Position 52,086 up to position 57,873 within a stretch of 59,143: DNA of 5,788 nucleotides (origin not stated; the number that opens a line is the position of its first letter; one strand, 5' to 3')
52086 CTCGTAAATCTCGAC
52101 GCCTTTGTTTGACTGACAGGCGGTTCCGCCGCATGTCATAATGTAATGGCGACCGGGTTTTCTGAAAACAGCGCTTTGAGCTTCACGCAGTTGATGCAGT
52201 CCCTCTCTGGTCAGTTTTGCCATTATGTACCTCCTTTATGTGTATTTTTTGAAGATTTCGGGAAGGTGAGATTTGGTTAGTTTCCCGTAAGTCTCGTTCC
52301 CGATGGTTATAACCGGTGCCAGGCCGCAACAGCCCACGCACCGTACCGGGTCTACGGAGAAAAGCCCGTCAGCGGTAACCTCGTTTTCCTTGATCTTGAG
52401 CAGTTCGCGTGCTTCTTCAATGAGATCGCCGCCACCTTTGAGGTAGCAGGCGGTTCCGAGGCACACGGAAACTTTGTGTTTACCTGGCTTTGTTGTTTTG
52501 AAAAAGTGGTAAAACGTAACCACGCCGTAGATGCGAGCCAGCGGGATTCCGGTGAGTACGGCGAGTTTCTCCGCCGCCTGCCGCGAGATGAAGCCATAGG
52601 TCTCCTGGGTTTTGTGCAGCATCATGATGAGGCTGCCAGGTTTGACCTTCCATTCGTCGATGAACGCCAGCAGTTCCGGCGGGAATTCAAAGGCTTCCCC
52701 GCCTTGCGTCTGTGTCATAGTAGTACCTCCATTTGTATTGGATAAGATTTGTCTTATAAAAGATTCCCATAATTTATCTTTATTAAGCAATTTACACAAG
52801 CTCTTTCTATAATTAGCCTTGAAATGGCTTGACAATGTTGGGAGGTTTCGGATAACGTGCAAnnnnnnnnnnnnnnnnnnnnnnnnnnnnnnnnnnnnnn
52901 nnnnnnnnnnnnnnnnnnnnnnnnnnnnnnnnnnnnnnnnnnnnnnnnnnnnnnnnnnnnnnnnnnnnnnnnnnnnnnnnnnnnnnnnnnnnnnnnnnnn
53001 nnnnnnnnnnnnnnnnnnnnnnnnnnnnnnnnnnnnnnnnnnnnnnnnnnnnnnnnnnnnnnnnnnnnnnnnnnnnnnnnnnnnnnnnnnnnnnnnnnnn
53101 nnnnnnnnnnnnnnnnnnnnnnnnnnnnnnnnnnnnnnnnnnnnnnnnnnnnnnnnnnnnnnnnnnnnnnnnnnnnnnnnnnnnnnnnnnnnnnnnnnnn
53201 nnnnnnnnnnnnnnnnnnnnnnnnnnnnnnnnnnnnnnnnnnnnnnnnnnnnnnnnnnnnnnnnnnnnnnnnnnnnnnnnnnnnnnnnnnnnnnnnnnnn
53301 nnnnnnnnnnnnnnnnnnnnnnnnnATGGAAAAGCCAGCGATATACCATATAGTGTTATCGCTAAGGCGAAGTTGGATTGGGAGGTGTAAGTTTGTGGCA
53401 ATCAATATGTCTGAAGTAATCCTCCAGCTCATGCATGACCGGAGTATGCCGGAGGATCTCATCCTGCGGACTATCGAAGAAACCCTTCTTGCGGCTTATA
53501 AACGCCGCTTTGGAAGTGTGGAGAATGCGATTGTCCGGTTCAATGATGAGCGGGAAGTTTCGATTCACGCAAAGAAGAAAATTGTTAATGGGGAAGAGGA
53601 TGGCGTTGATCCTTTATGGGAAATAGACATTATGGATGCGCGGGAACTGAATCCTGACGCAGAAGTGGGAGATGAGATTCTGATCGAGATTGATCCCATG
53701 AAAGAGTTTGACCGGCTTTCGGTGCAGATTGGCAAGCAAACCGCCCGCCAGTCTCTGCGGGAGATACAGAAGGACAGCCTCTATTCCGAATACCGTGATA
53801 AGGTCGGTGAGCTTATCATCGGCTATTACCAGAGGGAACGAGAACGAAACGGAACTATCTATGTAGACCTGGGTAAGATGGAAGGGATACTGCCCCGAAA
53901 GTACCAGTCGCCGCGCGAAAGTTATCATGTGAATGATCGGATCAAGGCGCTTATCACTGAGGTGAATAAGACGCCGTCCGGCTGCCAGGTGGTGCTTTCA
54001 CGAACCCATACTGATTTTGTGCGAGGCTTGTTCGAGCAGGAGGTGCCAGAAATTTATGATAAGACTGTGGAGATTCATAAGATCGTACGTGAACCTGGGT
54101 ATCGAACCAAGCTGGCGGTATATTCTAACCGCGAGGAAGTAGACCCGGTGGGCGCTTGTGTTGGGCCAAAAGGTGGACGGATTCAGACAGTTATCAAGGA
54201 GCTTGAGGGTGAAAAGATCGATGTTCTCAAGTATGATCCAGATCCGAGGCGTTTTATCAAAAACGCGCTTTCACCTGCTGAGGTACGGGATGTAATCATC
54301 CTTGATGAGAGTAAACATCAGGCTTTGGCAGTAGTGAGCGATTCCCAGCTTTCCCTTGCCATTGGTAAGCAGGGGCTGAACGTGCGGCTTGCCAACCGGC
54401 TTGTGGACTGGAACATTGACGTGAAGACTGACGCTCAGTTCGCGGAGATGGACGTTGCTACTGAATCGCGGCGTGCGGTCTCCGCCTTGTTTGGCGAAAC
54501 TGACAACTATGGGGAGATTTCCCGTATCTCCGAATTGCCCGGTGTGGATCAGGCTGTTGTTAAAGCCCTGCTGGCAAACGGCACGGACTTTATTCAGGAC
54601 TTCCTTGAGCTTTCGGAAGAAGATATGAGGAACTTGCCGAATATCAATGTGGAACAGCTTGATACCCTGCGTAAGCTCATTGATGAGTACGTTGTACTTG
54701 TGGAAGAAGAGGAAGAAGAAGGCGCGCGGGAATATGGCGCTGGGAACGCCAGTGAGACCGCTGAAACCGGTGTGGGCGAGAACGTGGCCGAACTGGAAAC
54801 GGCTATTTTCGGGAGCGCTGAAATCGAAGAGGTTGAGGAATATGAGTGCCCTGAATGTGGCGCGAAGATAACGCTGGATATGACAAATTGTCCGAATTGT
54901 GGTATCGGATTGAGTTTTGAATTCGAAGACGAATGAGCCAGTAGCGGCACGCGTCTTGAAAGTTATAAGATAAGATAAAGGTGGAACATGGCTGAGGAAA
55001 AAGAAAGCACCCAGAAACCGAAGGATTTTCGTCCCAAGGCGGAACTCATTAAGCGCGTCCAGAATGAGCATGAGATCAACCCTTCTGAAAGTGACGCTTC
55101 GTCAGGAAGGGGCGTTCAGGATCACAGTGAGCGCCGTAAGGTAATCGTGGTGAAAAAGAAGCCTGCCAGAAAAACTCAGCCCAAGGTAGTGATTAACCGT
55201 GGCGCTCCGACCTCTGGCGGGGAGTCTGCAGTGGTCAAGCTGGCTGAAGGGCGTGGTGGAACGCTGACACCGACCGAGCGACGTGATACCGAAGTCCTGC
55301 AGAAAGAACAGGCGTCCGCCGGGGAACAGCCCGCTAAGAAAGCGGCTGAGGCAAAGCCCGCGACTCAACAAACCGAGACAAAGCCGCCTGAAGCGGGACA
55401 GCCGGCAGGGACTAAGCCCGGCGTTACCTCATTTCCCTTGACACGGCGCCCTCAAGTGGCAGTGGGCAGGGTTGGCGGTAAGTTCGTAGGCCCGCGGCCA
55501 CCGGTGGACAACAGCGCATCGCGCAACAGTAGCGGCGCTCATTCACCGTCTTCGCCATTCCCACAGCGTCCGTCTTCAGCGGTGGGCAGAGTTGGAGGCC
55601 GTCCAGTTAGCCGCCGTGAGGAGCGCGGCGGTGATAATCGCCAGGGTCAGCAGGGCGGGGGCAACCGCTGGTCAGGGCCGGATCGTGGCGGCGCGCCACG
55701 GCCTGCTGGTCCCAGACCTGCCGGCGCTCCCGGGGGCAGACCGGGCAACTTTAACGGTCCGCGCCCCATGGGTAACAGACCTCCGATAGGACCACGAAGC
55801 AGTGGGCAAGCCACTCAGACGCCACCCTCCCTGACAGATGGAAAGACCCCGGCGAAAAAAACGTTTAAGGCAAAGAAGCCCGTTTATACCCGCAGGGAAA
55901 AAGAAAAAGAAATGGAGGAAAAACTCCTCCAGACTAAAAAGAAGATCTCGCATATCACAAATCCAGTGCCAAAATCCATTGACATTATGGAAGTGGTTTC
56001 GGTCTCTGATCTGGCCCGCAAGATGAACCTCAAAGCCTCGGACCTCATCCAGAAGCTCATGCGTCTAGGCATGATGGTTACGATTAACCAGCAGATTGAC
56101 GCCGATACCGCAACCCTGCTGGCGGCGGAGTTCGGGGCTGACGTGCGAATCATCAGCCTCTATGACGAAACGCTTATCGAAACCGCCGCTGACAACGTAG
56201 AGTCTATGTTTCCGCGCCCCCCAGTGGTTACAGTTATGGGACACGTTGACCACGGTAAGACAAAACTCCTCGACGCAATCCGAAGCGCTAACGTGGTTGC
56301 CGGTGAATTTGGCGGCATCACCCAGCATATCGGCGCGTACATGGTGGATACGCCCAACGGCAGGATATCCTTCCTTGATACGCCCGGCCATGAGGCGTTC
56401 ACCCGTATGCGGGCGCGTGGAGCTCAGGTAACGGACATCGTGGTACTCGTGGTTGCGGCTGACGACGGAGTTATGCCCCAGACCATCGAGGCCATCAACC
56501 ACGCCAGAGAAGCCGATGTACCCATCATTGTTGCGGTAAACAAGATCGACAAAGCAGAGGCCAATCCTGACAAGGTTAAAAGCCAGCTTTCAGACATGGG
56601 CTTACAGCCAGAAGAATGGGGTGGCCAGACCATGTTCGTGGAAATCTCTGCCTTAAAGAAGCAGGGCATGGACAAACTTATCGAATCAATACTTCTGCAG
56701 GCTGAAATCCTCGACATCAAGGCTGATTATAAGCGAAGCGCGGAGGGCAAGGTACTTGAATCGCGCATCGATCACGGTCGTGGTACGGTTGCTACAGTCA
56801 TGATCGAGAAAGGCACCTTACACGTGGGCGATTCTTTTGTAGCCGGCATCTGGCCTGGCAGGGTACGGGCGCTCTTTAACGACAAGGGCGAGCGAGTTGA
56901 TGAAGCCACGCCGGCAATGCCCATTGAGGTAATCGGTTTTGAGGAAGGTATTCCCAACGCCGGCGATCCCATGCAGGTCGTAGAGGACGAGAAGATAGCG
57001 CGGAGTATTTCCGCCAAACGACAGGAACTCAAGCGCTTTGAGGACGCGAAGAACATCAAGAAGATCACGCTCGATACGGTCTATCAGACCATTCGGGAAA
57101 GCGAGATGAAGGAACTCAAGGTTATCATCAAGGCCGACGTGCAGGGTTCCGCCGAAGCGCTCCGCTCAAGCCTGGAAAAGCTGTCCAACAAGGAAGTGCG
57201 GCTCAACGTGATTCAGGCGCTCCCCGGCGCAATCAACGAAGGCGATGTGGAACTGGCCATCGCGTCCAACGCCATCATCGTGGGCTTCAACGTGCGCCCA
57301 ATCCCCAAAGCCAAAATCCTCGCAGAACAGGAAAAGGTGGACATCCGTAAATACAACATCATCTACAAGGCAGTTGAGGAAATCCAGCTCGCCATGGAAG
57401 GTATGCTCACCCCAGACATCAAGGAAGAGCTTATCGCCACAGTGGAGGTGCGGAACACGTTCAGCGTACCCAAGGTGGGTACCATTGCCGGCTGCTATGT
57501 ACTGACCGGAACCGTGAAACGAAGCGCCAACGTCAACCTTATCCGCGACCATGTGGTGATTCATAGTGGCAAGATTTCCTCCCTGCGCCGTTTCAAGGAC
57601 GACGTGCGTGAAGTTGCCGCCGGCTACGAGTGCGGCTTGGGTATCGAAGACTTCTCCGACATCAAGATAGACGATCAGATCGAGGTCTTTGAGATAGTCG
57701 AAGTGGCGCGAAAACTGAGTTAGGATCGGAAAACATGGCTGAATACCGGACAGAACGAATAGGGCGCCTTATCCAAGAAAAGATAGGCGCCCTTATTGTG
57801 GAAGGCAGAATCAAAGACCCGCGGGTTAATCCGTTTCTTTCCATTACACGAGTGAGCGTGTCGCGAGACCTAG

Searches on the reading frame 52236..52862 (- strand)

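Call 88: search_protein_families(library=pfam, proteins=[window:52236-52862:-], max_evalue=0.001)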
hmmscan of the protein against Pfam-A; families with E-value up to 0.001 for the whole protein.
window:52236-52862:- (208 aa): 1 family
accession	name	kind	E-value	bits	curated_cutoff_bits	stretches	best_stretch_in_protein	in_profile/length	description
PF01257.25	2Fe-2S_thioredx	-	2.8e-44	150.9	24.8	1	67-207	4-144/145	Thioredoxin-like [2Fe-2S] ferredoxin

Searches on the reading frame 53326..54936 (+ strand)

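Call 51: search_protein_families(library=pfam, proteins=[window:53326-54936:+], max_evalue=0.00001)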
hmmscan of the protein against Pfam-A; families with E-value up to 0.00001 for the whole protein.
window:53326-54936:+ (536 aa): 3 families
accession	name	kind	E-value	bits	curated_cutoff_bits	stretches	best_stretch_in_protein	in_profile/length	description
PF13184.12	KH_5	-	2.3e-29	101.8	27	1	257-325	1-69/69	NusA-like KH domain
PF08529.16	NusA_N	-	1.4e-24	87.1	23.8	1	28-150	2-119/119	NusA N-terminal domain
PF13248.11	Zn_ribbon_3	-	4.7e-07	29.5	27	1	504-528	1-25/26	zinc-ribbon domain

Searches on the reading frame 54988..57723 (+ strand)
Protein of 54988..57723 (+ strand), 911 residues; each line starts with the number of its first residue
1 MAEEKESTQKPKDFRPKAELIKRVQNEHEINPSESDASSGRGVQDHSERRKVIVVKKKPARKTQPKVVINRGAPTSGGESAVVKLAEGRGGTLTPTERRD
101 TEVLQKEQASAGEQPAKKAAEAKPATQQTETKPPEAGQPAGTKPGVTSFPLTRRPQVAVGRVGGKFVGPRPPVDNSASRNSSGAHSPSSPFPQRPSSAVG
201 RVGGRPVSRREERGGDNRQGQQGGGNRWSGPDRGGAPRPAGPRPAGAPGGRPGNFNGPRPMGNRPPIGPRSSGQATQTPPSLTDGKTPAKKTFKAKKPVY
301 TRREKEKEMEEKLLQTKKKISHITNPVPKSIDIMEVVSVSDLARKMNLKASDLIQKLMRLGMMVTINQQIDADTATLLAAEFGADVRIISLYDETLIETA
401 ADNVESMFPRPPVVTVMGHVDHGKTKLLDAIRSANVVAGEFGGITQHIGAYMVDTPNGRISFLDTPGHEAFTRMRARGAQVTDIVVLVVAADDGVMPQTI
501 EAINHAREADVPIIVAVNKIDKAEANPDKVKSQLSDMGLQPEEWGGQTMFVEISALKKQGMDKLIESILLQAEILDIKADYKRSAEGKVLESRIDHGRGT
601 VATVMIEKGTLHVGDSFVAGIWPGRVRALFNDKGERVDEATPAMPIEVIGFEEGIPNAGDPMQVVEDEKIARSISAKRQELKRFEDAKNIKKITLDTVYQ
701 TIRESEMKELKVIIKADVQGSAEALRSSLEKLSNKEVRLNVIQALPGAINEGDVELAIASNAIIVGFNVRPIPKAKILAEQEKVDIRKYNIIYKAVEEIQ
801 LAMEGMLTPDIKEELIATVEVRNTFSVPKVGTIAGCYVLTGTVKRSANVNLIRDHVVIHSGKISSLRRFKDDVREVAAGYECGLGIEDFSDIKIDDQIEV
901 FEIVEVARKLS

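Call 51: search_protein_families(library=pfam, proteins=[window:54988-57723:+], max_evalue=0.00001)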
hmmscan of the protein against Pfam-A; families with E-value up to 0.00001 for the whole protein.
window:54988-57723:+ (911 aa): 7 families
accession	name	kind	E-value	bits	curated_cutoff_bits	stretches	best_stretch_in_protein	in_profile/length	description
PF11987.13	IF-2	-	7.8e-40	135.9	27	1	686-800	3-117/117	Translation-initiation factor 2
PF00009.33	GTP_EFTU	-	6.3e-37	127.4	26.5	1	414-569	6-183/188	Elongation factor Tu GTP binding domain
PF22042.2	EF-G_D2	-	1.4e-21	76.8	27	1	585-664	2-83/84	Elongation factor G domain 2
PF04760.21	IF2_N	-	2.3e-17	63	25.3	1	334-384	1-52/53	Translation initiation factor IF-2, N-terminal region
PF03144.31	GTP_EFTU_D2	-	1.6e-12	48.1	30.3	1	831-886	1-58/73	Elongation factor Tu domain 2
PF01926.29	MMR_HSR1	-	4.2e-11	43.4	21.9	1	414-519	2-113/113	50S ribosome-binding GTPase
PF02421.24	FeoB_N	-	2.9e-07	30.6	27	1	414-567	3-155/156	Ferrous iron transport protein B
